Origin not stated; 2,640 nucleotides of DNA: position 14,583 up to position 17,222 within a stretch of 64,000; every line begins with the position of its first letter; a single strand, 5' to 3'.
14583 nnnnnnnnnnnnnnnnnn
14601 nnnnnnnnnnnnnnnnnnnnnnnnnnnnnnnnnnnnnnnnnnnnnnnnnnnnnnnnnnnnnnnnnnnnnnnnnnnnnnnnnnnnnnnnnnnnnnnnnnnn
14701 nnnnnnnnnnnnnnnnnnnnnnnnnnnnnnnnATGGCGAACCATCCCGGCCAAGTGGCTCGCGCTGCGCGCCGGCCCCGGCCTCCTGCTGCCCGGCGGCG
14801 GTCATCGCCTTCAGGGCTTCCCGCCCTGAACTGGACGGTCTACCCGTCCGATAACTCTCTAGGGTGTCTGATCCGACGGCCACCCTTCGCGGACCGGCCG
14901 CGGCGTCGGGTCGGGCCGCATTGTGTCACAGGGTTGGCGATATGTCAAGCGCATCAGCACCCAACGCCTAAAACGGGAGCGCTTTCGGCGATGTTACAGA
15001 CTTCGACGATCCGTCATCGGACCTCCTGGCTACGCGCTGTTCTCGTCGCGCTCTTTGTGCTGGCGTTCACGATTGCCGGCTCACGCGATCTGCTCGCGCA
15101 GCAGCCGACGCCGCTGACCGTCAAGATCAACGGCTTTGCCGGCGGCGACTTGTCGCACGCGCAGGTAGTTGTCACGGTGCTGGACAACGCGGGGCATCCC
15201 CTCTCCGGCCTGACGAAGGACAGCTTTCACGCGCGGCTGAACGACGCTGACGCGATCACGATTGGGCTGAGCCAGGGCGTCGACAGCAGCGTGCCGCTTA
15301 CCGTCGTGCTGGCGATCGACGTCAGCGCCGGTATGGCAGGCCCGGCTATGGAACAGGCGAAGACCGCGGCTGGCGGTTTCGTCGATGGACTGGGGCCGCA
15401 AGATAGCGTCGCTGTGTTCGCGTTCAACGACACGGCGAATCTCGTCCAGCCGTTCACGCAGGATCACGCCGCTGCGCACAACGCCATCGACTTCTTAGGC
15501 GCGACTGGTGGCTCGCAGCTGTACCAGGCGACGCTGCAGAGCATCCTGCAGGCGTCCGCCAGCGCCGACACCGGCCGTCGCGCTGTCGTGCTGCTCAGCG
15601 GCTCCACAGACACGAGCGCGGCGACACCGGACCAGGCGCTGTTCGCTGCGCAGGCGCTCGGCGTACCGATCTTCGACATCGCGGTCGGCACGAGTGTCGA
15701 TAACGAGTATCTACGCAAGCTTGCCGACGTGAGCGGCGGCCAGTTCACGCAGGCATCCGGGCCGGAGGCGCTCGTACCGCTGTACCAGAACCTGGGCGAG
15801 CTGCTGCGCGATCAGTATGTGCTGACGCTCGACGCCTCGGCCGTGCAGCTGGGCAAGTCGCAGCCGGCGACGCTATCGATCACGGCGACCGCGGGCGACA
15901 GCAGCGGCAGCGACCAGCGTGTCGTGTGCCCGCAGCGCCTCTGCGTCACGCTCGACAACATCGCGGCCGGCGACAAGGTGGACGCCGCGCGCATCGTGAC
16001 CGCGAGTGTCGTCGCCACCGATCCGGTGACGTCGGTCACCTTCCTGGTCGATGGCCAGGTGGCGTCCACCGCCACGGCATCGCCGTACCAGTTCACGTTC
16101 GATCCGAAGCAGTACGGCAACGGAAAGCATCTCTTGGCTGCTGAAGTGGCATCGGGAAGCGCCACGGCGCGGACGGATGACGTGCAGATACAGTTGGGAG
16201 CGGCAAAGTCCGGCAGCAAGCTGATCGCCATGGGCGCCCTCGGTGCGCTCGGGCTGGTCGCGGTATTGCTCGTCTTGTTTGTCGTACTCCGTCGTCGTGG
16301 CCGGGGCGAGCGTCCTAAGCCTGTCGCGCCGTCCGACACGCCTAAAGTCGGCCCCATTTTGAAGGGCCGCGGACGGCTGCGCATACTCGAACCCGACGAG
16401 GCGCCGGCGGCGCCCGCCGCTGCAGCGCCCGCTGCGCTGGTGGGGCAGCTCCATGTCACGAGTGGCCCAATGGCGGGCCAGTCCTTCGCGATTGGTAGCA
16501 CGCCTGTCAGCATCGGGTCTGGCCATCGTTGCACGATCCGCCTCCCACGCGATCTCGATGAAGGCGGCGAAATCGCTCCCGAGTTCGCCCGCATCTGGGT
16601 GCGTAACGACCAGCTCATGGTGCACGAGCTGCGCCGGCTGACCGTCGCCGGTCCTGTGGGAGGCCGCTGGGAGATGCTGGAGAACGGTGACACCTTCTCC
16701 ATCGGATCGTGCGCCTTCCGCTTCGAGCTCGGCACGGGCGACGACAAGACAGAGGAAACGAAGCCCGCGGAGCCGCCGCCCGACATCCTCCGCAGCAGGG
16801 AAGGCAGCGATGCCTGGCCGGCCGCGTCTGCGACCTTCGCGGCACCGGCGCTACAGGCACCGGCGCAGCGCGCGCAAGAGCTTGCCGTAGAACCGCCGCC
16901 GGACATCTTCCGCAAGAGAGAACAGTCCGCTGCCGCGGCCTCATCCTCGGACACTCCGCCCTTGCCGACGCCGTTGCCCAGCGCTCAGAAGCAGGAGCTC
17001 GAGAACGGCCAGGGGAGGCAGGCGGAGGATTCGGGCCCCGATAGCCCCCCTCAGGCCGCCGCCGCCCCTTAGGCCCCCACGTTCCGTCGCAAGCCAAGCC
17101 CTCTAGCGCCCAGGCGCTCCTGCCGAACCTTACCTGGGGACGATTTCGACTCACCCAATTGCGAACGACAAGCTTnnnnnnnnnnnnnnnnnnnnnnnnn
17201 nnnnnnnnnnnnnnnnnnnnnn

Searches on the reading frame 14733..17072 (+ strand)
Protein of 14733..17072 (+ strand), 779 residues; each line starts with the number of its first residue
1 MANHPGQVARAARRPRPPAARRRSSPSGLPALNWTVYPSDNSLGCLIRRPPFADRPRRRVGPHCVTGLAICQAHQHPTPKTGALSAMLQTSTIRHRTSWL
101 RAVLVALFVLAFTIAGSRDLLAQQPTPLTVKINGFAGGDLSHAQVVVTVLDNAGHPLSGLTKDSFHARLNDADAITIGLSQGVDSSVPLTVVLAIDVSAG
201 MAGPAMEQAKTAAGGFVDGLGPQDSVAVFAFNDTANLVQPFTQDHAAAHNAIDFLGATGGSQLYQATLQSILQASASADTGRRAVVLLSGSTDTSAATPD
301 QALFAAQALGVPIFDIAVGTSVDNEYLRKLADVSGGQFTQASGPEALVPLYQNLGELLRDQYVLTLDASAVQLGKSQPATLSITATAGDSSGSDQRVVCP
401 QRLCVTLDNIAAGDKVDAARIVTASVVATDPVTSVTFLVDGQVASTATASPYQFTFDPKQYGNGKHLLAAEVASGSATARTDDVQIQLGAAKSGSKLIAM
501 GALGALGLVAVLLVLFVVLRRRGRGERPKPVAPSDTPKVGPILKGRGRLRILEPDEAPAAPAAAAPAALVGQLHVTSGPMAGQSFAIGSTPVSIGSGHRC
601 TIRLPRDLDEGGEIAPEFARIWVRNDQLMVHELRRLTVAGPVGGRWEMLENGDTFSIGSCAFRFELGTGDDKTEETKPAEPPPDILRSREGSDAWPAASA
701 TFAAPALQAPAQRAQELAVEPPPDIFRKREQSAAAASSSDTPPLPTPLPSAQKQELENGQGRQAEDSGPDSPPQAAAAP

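Call 18: search_protein_families(library=pfam, proteins=[window:14733-17072:+], max_evalue=0.001)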
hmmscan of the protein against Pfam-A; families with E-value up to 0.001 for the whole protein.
window:14733-17072:+ (779 aa): 4 families
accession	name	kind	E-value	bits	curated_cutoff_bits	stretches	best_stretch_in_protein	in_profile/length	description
PF00092.34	VWA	-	7e-13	49.6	23.8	1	191-340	2-161/174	von Willebrand factor type A domain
PF13519.12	VWA_2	-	1.6e-11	45.2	27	1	191-290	1-105/107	von Willebrand factor type A domain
PF13768.12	VWA_3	-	3.3e-09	37.4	27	1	191-337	3-152/155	von Willebrand factor type A domain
PF17957.7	Big_7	-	1e-08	36.1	24.1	1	406-468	4-68/70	Bacterial Ig domain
